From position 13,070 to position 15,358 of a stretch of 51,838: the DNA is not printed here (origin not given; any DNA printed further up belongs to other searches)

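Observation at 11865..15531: Reverse-strand moron encoding a BcgI-like type IIB restriction-modification system (RM subunit + S subunit), translationally coupled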

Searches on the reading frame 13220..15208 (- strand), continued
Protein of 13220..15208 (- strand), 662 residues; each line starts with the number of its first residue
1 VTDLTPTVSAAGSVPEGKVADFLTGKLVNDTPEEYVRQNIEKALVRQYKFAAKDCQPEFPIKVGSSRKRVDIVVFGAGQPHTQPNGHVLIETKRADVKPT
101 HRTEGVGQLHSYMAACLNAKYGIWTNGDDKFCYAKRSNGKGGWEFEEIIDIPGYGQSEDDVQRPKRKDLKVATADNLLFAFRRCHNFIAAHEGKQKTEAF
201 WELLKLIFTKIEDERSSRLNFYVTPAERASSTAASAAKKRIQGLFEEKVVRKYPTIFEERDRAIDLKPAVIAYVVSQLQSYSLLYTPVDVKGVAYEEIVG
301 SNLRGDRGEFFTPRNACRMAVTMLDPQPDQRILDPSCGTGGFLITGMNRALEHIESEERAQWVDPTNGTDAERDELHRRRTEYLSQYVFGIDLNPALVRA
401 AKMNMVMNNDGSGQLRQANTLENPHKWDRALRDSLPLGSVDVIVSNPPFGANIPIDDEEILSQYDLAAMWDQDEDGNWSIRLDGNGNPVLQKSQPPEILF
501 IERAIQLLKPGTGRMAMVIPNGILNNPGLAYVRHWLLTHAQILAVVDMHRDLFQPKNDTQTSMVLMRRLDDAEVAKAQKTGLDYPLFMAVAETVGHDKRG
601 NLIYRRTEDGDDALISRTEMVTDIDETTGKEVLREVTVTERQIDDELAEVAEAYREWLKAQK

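Call 19: find_homologous_proteins(query=window:13220-15208:-, max_evalue=1e-10)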
Query window:13220-15208:- (662 aa): 7500 proteins with E <= 1e-10 among 8000 candidates; the best 120 are listed.
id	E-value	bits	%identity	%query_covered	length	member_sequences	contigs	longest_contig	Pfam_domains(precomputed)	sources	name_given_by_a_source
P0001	0.0e+0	1495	98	100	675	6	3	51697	PF02384.23,PF07669.18,PF01170.25,PF13588.13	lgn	-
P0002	0.0e+0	1365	88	100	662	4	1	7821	PF02384.23,PF07669.18,PF01170.25,PF13588.13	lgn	-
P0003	0.0e+0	1356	88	100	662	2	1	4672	PF02384.23,PF07669.18,PF01170.25,PF13588.13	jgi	-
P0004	0.0e+0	1355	87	100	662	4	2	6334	PF02384.23,PF07669.18,PF01170.25,PF13588.13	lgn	-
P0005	0.0e+0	1352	87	100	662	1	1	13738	PF02384.23,PF07669.18,PF01170.25,PF13588.13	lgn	-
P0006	0.0e+0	1350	88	100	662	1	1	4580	PF02384.23,PF07669.18,PF01170.25,PF13588.13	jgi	jgi:type I restriction enzyme M protein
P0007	0.0e+0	1329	85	100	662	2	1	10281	PF02384.23,PF07669.18,PF01170.25,PF13588.13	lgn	-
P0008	0.0e+0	1240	80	99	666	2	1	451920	PF02384.23,PF07669.18,PF01170.25,PF13588.13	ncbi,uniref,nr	ncbi:N-6 DNA methylase [Streptosporangium pseudovulgare]|uniref:N-6 DNA methylase n=1 Tax=Streptospo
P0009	0.0e+0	1234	79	98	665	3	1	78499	PF02384.23,PF07669.18,PF01170.25,PF13588.13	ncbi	ncbi:N-6 DNA methylase [Streptomyces cellulosae]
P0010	0.0e+0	1226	80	99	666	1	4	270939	PF02384.23,PF07669.18,PF01170.25,PF13588.13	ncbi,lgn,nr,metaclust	ncbi:type I restriction enzyme M protein [Cellulosimicrobium cellulans J34]|nr:type I restriction en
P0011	0.0e+0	1225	78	100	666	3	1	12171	PF02384.23,PF07669.18,PF01170.25,PF13588.13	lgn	-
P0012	0.0e+0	1223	80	99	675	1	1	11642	PF02384.23,PF07669.18,PF01170.25,PF13588.13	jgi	jgi:type I restriction enzyme M protein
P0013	0.0e+0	1223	80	99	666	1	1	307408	PF02384.23,PF07669.18,PF01170.25,PF13588.13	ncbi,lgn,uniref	ncbi:N-6 DNA methylase [Streptomyces albogriseolus]|uniref:N-6 DNA methylase n=1 Tax=Streptomyces al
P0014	0.0e+0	1222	79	99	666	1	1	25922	PF02384.23,PF07669.18,PF01170.25,PF13588.13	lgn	-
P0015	0.0e+0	1219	79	99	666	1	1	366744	PF02384.23,PF07669.18,PF01170.25,PF13588.13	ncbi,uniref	ncbi:N-6 DNA methylase [Streptomyces sp. NPDC052682]|uniref:N-6 DNA methylase n=1 Tax=Streptomyces s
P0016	0.0e+0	1216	79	99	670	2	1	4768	PF02384.23,PF07669.18,PF01170.25,PF13588.13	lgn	-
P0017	0.0e+0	1216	79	100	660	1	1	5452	PF02384.23,PF07669.18,PF01170.25,PF13588.13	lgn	-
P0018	0.0e+0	1216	79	98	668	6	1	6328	PF02384.23,PF07669.18,PF01170.25,PF13588.13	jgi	jgi:type I restriction enzyme M protein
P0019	0.0e+0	1215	79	99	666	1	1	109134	PF02384.23,PF07669.18,PF01170.25,PF13588.13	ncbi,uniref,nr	ncbi:N-6 DNA methylase [Streptomyces caatingaensis]|uniref:N-6 DNA methylase n=1 Tax=Streptomyces ca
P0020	0.0e+0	1214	79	99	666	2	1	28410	PF02384.23,PF07669.18,PF01170.25,PF13588.13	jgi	jgi:type I restriction enzyme M protein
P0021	0.0e+0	1214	79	99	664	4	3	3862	PF02384.23,PF07669.18,PF01170.25,PF13588.13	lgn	-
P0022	0.0e+0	1210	78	99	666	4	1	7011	PF02384.23,PF07669.18,PF01170.25,PF13588.13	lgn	-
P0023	0.0e+0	1209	79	99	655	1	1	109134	PF02384.23,PF07669.18,PF01170.25,PF13588.13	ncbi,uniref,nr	ncbi:N-6 DNA methylase [Streptomyces caatingaensis]|uniref:N-6 DNA methylase n=1 Tax=Streptomyces ca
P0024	0.0e+0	1209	79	99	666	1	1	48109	PF02384.23,PF07669.18,PF01170.25,PF13588.13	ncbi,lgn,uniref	ncbi:N-6 DNA methylase [Actinacidiphila sp. bgisy167]|uniref:N-6 DNA methylase n=1 Tax=Actinacidiphi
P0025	0.0e+0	1209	78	100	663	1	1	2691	PF02384.23,PF07669.18,PF01170.25,PF13588.13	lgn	-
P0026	0.0e+0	1208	78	100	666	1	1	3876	PF02384.23,PF07669.18,PF01170.25,PF13588.13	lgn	-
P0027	0.0e+0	1208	79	99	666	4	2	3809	PF02384.23,PF07669.18,PF01170.25,PF13588.13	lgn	-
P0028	0.0e+0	1208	79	99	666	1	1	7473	PF02384.23,PF07669.18,PF01170.25,PF13588.13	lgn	-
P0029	0.0e+0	1207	79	99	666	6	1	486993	PF02384.23,PF07669.18,PF01170.25,PF13588.13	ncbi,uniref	ncbi:N-6 DNA methylase [Streptomyces bauhiniae]|uniref:N-6 DNA methylase n=1 Tax=Streptomyces bauhin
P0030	0.0e+0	1206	78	99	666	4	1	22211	PF02384.23,PF07669.18,PF01170.25,PF13588.13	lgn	-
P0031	0.0e+0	1206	78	99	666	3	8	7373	PF02384.23,PF07669.18,PF01170.25,PF13588.13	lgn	-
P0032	0.0e+0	1206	77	100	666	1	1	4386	PF02384.23,PF07669.18,PF01170.25,PF13588.13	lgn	-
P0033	0.0e+0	1206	78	100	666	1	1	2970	PF02384.23,PF07669.18,PF01170.25,PF13588.13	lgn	-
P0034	0.0e+0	1205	78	99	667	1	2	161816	PF02384.23,PF07669.18,PF01170.25,PF13588.13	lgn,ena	-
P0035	0.0e+0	1205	78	100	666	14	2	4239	PF02384.23,PF07669.18,PF01170.25,PF13588.13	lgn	-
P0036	0.0e+0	1205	79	99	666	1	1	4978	PF02384.23,PF07669.18,PF01170.25,PF13588.13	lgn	-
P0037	0.0e+0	1204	77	99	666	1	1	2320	PF02384.23,PF07669.18,PF01170.25,PF13588.13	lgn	-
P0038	0.0e+0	1203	78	99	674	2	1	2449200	PF02384.23,PF07669.18,PF01170.25,PF13588.13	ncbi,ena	-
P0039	0.0e+0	1203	78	99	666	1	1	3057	PF02384.23,PF07669.18,PF01170.25,PF13588.13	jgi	jgi:type I restriction enzyme M protein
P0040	0.0e+0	1203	79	97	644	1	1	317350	PF02384.23,PF07669.18,PF01170.25,PF13588.13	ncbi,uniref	ncbi:N-6 DNA methylase [Streptosporangium sp. NPDC000396]|uniref:N-6 DNA methylase n=1 Tax=Streptosp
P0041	0.0e+0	1203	78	99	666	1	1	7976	PF02384.23,PF07669.18,PF01170.25,PF13588.13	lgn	-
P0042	0.0e+0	1201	78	99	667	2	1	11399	PF02384.23,PF07669.18,PF01170.25,PF13588.13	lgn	-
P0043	0.0e+0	1201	78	99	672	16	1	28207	PF02384.23,PF07669.18,PF01170.25,PF13588.13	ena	-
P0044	0.0e+0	1201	78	100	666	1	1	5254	PF02384.23,PF07669.18,PF01170.25,PF13588.13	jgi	jgi:type I restriction enzyme M protein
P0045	0.0e+0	1201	78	99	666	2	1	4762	PF02384.23,PF07669.18,PF01170.25,PF13588.13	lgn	-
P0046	0.0e+0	1199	78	99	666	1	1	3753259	PF02384.23,PF07669.18,PF01170.25,PF13588.13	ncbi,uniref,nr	ncbi:N-6 DNA methylase [Microbacterium forte]|uniref:N-6 DNA methylase n=1 Tax=Microbacterium forte 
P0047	0.0e+0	1199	77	99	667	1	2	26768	PF02384.23,PF07669.18,PF01170.25,PF13588.13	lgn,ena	-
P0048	0.0e+0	1199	77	99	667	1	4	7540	PF02384.23,PF07669.18,PF01170.25,PF13588.13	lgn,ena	-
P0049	0.0e+0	1198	77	99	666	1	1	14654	PF02384.23,PF07669.18,PF01170.25,PF13588.13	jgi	jgi:type I restriction enzyme M protein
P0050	0.0e+0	1198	78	99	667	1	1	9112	PF02384.23,PF07669.18,PF01170.25,PF13588.13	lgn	-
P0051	0.0e+0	1197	77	99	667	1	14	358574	PF02384.23,PF07669.18,PF01170.25,PF13588.13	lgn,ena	-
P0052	0.0e+0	1197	77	99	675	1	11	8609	PF02384.23,PF07669.18,PF01170.25,PF13588.13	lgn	-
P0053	0.0e+0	1197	79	97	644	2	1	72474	PF02384.23,PF07669.18,PF01170.25,PF13588.13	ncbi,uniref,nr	ncbi:N-6 DNA methylase [Microbispora siamensis]|uniref:N-6 DNA methylase n=1 Tax=Microbispora siamen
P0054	0.0e+0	1196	79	97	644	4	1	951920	PF02384.23,PF07669.18,PF01170.25,PF13588.13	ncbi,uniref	ncbi:N-6 DNA methylase [Streptomyces massasporeus]|uniref:N-6 DNA methylase n=1 Tax=Streptomyces mas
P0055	0.0e+0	1196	79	97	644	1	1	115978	PF02384.23,PF07669.18,PF01170.25,PF13588.13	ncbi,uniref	ncbi:N-6 DNA methylase [Streptomyces sp. NPDC048304]|uniref:N-6 DNA methylase n=1 Tax=Streptomyces s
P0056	0.0e+0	1196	77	99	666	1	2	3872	PF02384.23,PF07669.18,PF01170.25,PF13588.13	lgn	-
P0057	0.0e+0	1196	78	97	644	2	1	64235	PF02384.23,PF07669.18,PF01170.25,PF13588.13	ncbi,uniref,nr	ncbi:N-6 DNA methylase [Kitasatospora phosalacinea]|uniref:N-6 DNA methylase n=1 Tax=Kitasatospora p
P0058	0.0e+0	1194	78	99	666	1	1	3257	PF02384.23,PF07669.18,PF01170.25,PF13588.13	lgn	-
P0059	0.0e+0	1194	78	99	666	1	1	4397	PF02384.23,PF07669.18,PF01170.25,PF13588.13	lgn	-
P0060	0.0e+0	1194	78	99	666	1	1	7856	PF02384.23,PF07669.18,PF01170.25,PF13588.13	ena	-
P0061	0.0e+0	1194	78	99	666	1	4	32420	PF02384.23,PF07669.18,PF01170.25,PF13588.13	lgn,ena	-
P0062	0.0e+0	1193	78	99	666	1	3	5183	PF02384.23,PF07669.18,PF01170.25,PF13588.13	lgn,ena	-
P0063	0.0e+0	1193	77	99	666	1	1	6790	PF02384.23,PF07669.18,PF01170.25,PF13588.13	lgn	-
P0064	0.0e+0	1193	77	99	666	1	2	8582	PF02384.23,PF07669.18,PF01170.25,PF13588.13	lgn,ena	-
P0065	0.0e+0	1193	77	99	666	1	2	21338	PF02384.23,PF07669.18,PF01170.25,PF13588.13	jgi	-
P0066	0.0e+0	1193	78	99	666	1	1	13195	PF02384.23,PF07669.18,PF01170.25,PF13588.13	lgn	-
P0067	0.0e+0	1192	77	99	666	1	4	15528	PF02384.23,PF07669.18,PF01170.25,PF13588.13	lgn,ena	-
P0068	0.0e+0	1192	77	99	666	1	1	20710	PF02384.23,PF07669.18,PF01170.25,PF13588.13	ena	-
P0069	0.0e+0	1191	79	98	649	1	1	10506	PF02384.23,PF07669.18,PF01170.25,PF13588.13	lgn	-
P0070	0.0e+0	1191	77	99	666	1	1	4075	PF02384.23,PF07669.18,PF01170.25,PF13588.13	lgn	-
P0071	0.0e+0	1191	77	99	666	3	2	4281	PF02384.23,PF07669.18,PF01170.25,PF13588.13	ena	-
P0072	0.0e+0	1191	78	100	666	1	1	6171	PF02384.23,PF07669.18,PF01170.25,PF13588.13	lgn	-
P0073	0.0e+0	1191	77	99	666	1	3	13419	PF02384.23,PF07669.18,PF01170.25,PF13588.13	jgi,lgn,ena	jgi:hypothetical protein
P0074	0.0e+0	1191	77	99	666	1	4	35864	PF02384.23,PF07669.18,PF01170.25,PF13588.13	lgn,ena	-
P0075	0.0e+0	1191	78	98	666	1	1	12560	PF02384.23,PF07669.18,PF01170.25,PF13588.13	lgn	-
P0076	0.0e+0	1190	77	99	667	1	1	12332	PF02384.23,PF07669.18,PF01170.25,PF13588.13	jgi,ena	-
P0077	0.0e+0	1190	78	99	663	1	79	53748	PF02384.23,PF07669.18,PF01170.25,PF13588.13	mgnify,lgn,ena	mgnify:CR=1 FL=1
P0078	0.0e+0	1190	77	99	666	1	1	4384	PF02384.23,PF07669.18,PF01170.25,PF13588.13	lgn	-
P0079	0.0e+0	1190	77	99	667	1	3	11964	PF02384.23,PF07669.18,PF01170.25,PF13588.13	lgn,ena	-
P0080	0.0e+0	1190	78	99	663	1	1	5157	PF02384.23,PF07669.18,PF01170.25,PF13588.13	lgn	-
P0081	0.0e+0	1190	77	99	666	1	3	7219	PF02384.23,PF07669.18,PF01170.25,PF13588.13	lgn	-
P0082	0.0e+0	1190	77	99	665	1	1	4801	PF02384.23,PF07669.18,PF01170.25,PF13588.13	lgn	-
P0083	0.0e+0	1189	78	98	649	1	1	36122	PF02384.23,PF07669.18,PF01170.25,PF13588.13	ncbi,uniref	ncbi:N-6 DNA methylase [Micromonospora humida]|uniref:N-6 DNA methylase n=1 Tax=Micromonospora humid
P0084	0.0e+0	1189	78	99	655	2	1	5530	PF02384.23,PF07669.18,PF01170.25,PF13588.13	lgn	-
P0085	0.0e+0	1189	77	99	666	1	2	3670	PF02384.23,PF07669.18,PF01170.25,PF13588.13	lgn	-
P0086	0.0e+0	1189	78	99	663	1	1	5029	PF02384.23,PF07669.18,PF01170.25,PF13588.13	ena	-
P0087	0.0e+0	1189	77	99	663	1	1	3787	PF02384.23,PF07669.18,PF01170.25,PF13588.13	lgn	-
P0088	0.0e+0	1188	77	99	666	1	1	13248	PF02384.23,PF07669.18,PF01170.25,PF13588.13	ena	-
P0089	0.0e+0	1188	77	100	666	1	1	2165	PF02384.23,PF07669.18,PF01170.25,PF13588.13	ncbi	-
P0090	0.0e+0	1188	78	99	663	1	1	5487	PF02384.23,PF07669.18,PF01170.25,PF13588.13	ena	-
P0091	0.0e+0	1187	77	99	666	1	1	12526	PF02384.23,PF07669.18,PF01170.25,PF13588.13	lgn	-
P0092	0.0e+0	1187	77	100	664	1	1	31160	PF02384.23,PF07669.18,PF01170.25,PF13588.13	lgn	-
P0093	0.0e+0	1187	77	99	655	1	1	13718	PF02384.23,PF07669.18,PF01170.25,PF13588.13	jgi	jgi:type I restriction enzyme M protein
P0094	0.0e+0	1187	77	99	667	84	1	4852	PF02384.23,PF07669.18,PF01170.25,PF13588.13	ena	-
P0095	0.0e+0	1187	78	98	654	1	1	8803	PF02384.23,PF07669.18,PF01170.25,PF13588.13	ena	-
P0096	0.0e+0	1186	78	98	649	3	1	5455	PF02384.23,PF07669.18,PF01170.25,PF13588.13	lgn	-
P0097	0.0e+0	1186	78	97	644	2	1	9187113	PF02384.23,PF07669.18,PF01170.25,PF13588.13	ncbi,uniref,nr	ncbi:N-6 DNA methylase [Actinomadura sp. WMMB 499]|uniref:N-6 DNA methylase n=1 Tax=Actinomadura sp.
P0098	0.0e+0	1185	77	99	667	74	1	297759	PF02384.23,PF07669.18,PF01170.25,PF13588.13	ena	-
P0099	0.0e+0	1184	77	99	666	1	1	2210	PF02384.23,PF07669.18,PF01170.25,PF13588.13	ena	-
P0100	0.0e+0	1184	76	100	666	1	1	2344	PF02384.23,PF07669.18,PF01170.25,PF13588.13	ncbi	-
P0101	0.0e+0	1183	77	99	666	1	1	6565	PF02384.23,PF07669.18,PF01170.25,PF13588.13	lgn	-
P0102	0.0e+0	1183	78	98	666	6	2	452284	PF02384.23,PF07669.18,PF01170.25,PF13588.13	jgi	jgi:type I restriction enzyme M protein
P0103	0.0e+0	1183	77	99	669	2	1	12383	PF02384.23,PF07669.18,PF01170.25,PF13588.13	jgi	-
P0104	0.0e+0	1183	77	99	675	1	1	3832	PF02384.23,PF07669.18,PF01170.25,PF13588.13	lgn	-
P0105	0.0e+0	1183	77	99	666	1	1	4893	PF02384.23,PF07669.18,PF01170.25,PF13588.13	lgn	-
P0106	0.0e+0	1183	77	99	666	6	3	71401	PF02384.23,PF07669.18,PF01170.25,PF13588.13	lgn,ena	-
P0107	0.0e+0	1182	77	100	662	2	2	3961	PF02384.23,PF07669.18,PF01170.25,PF13588.13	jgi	jgi:type I restriction enzyme M protein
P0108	0.0e+0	1182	78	99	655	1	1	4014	PF02384.23,PF07669.18,PF01170.25,PF13588.13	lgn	-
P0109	0.0e+0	1182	76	99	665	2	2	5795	PF02384.23,PF07669.18,PF01170.25,PF13588.13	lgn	-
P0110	0.0e+0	1182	76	99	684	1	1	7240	PF02384.23,PF07669.18,PF01170.25,PF13588.13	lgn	-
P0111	0.0e+0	1181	77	98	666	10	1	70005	PF02384.23,PF07669.18,PF01170.25,PF13588.13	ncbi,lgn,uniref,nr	ncbi:type I restriction enzyme M protein [Brevibacterium antiquum CNRZ 918]|uniref:Type I restrictio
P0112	0.0e+0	1180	76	100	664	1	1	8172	PF02384.23,PF07669.18,PF01170.25,PF13588.13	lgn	-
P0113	0.0e+0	1180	77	100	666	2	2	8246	PF02384.23,PF07669.18,PF01170.25,PF13588.13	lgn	-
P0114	0.0e+0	1179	78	99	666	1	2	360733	PF02384.23,PF07669.18,PF01170.25,PF13588.13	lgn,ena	-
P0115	0.0e+0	1179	76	99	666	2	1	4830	PF02384.23,PF07669.18,PF01170.25,PF13588.13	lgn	-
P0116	0.0e+0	1177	77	99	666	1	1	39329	PF02384.23,PF07669.18,PF01170.25,PF13588.13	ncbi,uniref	ncbi:MAG: N-6 DNA methylase [Microbacterium sp.]|uniref:N-6 DNA methylase n=1 Tax=Microbacterium sp.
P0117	0.0e+0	1177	76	100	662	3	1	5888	PF02384.23,PF07669.18,PF01170.25,PF13588.13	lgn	-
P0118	0.0e+0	1177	77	100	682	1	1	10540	PF02384.23,PF07669.18,PF01170.25,PF13588.13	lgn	-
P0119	0.0e+0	1177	77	99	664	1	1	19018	PF02384.23,PF07669.18,PF01170.25,PF13588.13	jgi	jgi:type I restriction enzyme M protein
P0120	0.0e+0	1176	76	100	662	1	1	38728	PF02384.23,PF07669.18,PF01170.25,PF13588.13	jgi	jgi:type I restriction enzyme M protein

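Call 21: find_encoding_contigs(protein=P0008, flank=10000, max_places=2)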
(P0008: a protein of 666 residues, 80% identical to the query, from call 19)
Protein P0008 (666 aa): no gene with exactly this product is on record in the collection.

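Call 22: find_encoding_contigs(protein=P0046, flank=10000, max_places=2)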
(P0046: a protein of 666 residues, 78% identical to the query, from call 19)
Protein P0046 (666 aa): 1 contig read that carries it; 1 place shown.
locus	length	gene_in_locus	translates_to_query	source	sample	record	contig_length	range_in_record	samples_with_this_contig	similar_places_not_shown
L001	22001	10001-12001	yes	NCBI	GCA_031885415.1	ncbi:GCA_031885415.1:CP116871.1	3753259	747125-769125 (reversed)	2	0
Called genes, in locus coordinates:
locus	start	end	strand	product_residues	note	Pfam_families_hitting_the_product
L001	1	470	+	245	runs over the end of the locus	PF13489:Methyltransf_23 (weak), PF01209:Ubie_methyltran (faint), PF13847:Methyltransf_31 (weak), PF08241:Methyltransf_11, PF08242:Methyltransf_12, PF13649:Methyltransf_25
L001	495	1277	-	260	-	PF00557:Peptidase_M24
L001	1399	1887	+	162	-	-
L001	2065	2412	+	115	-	PF01245:Ribosomal_L19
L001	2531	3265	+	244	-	PF10502:Peptidase_S26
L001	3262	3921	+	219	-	PF01351:RNase_HII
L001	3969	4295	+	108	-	PF10611:DUF2469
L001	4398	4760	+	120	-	PF02021:UPF0102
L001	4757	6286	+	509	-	PF05362:Lon_C, PF13541:ChlI, PF01078:Mg_chelatase, PF07728:AAA_5 (weak), PF00493:MCM, PF13335:Mg_chelatase_C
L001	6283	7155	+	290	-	PF02481:DNA_processg_A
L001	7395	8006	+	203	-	PF18186:SLATT_4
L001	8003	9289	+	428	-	PF18144:SMODS, PF18134:AGS_C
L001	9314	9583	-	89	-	PF09509:Hypoth_Ymh (weak)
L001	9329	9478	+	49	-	-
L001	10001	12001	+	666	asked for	PF13588:HSDR_N_2, PF02384:N6_Mtase, PF01170:UPF0020, PF07669:Eco57I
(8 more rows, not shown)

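Call 23: find_encoding_contigs(protein=P0001, flank=10000, max_places=3)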
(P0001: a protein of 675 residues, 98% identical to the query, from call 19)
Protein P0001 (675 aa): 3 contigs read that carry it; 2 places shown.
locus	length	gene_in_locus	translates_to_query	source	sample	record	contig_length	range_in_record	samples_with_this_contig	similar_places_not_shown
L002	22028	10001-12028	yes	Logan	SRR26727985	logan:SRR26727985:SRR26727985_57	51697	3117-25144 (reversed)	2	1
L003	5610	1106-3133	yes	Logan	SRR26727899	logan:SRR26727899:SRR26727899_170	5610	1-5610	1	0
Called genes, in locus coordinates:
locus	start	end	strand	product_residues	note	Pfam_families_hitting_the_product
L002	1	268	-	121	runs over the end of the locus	-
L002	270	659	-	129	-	-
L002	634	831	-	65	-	-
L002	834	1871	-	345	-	PF03864:Phage_cap_E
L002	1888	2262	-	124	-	-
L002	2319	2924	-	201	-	-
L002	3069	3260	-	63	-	PF04957:RMF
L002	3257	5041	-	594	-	PF25310:VG15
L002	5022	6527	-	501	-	PF05133:SPP1_portal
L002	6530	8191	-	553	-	-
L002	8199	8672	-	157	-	PF25673:Terminase_7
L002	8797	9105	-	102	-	PF01844:HNH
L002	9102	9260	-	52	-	-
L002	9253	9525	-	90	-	-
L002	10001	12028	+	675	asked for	PF13588:HSDR_N_2, PF02384:N6_Mtase, PF01170:UPF0020, PF07669:Eco57I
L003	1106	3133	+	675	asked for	PF13588:HSDR_N_2, PF02384:N6_Mtase, PF01170:UPF0020, PF07669:Eco57I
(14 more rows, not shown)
